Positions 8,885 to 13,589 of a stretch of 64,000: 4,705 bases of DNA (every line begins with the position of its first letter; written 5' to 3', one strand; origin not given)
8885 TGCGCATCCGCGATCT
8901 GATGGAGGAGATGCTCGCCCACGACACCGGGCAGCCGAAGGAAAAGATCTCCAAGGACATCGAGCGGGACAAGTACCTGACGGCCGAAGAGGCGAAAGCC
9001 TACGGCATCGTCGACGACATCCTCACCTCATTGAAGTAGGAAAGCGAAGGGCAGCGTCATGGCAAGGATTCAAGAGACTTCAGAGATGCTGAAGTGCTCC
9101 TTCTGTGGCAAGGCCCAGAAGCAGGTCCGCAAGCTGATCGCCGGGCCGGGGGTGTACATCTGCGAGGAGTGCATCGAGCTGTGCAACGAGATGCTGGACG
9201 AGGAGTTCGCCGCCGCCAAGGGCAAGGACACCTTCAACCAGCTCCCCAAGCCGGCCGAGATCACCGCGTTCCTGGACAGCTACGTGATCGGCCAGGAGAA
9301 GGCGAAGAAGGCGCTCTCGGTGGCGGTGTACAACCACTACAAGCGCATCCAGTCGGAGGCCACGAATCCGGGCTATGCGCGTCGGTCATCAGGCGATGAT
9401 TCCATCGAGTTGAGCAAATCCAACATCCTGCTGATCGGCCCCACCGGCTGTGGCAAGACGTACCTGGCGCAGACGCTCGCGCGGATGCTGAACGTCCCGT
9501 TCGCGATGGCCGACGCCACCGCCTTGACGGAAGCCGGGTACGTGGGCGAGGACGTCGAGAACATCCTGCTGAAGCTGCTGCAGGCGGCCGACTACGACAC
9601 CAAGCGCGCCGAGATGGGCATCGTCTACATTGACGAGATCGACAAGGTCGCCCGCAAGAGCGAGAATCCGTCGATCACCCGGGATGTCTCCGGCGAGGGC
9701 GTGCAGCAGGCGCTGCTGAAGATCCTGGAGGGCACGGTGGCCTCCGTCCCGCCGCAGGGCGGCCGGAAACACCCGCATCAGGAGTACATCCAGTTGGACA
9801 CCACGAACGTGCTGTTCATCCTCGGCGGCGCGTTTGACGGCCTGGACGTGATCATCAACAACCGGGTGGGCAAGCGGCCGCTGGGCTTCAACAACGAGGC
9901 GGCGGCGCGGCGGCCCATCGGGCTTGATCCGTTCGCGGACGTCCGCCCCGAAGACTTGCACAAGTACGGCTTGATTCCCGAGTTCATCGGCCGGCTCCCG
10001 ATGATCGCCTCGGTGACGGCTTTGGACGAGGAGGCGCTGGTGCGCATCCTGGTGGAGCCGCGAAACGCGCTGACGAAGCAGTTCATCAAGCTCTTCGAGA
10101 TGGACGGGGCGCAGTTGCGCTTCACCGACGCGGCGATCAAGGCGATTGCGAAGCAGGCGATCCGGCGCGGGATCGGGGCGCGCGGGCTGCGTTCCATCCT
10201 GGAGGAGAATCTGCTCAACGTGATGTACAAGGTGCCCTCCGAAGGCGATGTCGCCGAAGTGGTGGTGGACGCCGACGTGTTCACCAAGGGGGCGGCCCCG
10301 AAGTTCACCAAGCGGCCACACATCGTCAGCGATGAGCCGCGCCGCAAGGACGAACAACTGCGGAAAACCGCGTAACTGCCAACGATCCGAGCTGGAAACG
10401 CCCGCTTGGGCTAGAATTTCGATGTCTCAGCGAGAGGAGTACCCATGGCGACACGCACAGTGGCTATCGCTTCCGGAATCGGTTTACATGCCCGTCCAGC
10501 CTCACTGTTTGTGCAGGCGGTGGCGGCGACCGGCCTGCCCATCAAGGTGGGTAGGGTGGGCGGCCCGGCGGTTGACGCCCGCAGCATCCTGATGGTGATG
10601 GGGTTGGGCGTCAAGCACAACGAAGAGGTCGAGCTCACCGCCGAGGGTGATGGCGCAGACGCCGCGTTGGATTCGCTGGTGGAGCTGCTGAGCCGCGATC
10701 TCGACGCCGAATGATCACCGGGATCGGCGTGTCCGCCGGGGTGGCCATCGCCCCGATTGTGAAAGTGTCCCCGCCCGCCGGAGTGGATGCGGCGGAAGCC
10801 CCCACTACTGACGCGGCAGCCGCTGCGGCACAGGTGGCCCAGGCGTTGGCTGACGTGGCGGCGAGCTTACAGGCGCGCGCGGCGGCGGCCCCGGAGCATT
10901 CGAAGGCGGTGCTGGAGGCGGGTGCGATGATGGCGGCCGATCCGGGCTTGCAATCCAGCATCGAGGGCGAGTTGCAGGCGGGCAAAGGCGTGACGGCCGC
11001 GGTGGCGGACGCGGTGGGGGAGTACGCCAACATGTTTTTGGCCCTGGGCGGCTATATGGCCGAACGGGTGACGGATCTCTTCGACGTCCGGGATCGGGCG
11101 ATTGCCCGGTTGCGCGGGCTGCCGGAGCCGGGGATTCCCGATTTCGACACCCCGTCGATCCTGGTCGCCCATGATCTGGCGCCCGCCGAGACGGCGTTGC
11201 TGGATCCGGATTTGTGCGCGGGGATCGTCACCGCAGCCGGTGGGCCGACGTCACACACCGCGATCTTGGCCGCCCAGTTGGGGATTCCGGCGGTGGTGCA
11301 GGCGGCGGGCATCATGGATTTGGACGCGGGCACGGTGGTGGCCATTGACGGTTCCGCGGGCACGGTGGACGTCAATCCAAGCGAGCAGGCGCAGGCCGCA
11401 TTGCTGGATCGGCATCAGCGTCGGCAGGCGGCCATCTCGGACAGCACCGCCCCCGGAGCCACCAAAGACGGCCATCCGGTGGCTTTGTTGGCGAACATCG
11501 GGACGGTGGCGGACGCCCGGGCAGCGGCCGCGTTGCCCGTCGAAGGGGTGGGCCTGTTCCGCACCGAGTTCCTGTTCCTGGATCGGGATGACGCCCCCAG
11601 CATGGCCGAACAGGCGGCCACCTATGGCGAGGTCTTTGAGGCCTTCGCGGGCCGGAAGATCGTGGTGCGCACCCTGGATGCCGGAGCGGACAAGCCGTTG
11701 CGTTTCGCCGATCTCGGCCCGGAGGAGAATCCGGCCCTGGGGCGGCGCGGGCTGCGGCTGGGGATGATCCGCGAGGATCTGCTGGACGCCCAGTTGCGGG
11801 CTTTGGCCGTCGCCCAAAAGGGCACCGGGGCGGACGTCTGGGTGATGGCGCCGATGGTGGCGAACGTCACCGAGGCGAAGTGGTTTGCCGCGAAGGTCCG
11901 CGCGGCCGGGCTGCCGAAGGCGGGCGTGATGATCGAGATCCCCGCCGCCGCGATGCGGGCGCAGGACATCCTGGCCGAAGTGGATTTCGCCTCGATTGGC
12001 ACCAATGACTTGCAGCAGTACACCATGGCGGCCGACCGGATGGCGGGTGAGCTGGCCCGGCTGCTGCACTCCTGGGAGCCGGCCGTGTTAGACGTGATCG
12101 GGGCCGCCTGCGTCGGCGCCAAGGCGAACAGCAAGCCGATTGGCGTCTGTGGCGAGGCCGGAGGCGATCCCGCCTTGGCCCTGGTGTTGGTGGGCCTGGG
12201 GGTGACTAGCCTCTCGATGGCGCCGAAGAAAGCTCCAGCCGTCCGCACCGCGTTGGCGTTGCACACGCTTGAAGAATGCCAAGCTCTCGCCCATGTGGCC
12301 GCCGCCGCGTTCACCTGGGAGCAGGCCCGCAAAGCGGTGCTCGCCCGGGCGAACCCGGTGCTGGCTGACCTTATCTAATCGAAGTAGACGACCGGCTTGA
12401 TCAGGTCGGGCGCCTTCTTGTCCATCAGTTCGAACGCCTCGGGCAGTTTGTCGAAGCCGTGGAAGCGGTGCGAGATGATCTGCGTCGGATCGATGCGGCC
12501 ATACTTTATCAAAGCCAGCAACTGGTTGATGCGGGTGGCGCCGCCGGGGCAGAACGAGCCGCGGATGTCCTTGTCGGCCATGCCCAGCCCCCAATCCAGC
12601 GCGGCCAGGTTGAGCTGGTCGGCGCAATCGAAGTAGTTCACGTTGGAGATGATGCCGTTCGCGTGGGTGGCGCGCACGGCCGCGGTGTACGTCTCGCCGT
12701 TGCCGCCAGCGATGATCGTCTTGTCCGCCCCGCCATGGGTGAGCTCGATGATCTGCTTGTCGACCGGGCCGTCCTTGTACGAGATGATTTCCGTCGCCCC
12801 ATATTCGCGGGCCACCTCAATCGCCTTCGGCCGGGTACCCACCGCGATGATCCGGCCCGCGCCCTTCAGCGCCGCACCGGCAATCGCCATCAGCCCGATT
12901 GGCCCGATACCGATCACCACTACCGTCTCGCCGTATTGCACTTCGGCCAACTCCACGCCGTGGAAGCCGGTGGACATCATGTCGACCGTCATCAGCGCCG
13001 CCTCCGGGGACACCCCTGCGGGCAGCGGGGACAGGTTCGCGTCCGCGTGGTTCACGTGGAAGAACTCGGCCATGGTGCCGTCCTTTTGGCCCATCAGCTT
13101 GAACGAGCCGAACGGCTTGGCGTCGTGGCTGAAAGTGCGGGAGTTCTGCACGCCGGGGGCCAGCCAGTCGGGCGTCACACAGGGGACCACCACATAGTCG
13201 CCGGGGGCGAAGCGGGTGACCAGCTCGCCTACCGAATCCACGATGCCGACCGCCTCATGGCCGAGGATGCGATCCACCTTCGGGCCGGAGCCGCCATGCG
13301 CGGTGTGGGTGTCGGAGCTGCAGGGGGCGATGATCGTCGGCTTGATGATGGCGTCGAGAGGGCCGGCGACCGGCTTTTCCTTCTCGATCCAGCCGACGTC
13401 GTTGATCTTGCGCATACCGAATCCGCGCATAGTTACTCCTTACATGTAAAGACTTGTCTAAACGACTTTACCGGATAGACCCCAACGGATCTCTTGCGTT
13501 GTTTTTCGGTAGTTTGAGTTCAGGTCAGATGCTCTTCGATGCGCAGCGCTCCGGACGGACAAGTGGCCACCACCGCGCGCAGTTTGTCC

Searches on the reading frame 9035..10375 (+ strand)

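Call 54: search_protein_families(library=pfam, proteins=[window:9035-10375:+], max_evalue=0.00001)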
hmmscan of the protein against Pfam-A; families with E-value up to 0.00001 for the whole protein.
window:9035-10375:+ (446 aa): 5 families
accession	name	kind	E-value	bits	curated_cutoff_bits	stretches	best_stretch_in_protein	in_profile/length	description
PF07724.20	AAA_2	-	9.5e-32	110.8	27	1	128-323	3-165/166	AAA domain (Cdc48 subfamily)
PF06689.19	zf-C4_ClpX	-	7.4e-20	71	27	1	20-56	2-39/39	ClpX C4-type zinc finger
PF00004.35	AAA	-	3.6e-16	60.2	21.2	1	131-248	1-99/131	ATPase family associated with various cellular activities (AAA)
PF10431.15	ClpB_D2-small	-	2e-11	44.2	21.9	1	330-408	1-75/81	C-terminal, D2-small domain, of ClpB protein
PF07728.20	AAA_5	-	2.3e-07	31.3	22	1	130-207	1-80/139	AAA domain (dynein-related subfamily)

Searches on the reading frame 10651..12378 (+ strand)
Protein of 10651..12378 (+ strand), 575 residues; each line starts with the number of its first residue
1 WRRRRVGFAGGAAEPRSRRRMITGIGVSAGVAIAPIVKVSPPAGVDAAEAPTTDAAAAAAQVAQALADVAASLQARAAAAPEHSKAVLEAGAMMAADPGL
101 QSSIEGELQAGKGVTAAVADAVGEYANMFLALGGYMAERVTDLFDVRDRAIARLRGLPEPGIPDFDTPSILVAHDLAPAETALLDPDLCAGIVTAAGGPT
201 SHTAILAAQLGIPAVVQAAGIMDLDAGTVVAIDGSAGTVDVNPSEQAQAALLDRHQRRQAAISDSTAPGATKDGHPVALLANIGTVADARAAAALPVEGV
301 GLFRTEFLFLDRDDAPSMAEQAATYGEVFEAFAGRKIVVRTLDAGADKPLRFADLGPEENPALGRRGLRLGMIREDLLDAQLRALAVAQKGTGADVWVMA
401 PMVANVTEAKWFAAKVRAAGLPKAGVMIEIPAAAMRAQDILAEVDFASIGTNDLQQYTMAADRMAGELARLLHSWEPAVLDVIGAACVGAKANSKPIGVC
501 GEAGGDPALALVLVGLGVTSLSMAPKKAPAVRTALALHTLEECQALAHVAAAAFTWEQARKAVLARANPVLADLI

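Call 54: search_protein_families(library=pfam, proteins=[window:10651-12378:+], max_evalue=0.00001)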
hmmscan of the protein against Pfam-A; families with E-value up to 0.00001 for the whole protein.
window:10651-12378:+ (575 aa): 3 families
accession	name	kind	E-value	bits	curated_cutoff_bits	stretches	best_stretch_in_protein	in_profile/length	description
PF02896.24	PEP-utilizers_C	-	2.7e-81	273.4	22.8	1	265-536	8-289/293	PEP-utilising enzyme, PEP-binding domain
PF00391.29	PEP-utilizers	-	4.2e-22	78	23.1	1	166-237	2-72/72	PEP-utilising enzyme, mobile domain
PF05524.18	PEP-utilisers_N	-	6.5e-20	71.9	24.4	1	23-139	1-121/121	PEP-utilising enzyme, N-terminal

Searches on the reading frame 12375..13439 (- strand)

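Call 54: search_protein_families(library=pfam, proteins=[window:12375-13439:-], max_evalue=0.00001)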
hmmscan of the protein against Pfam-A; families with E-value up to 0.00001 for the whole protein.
window:12375-13439:- (354 aa): 2 families
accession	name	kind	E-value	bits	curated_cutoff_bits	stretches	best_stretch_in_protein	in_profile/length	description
PF00107.32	ADH_zinc_N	-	3.9e-18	66.1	31.8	1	180-311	1-127/129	Zinc-binding dehydrogenase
PF08240.17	ADH_N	-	1.1e-13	51.8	23.5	1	27-133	2-98/104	Alcohol dehydrogenase GroES-like domain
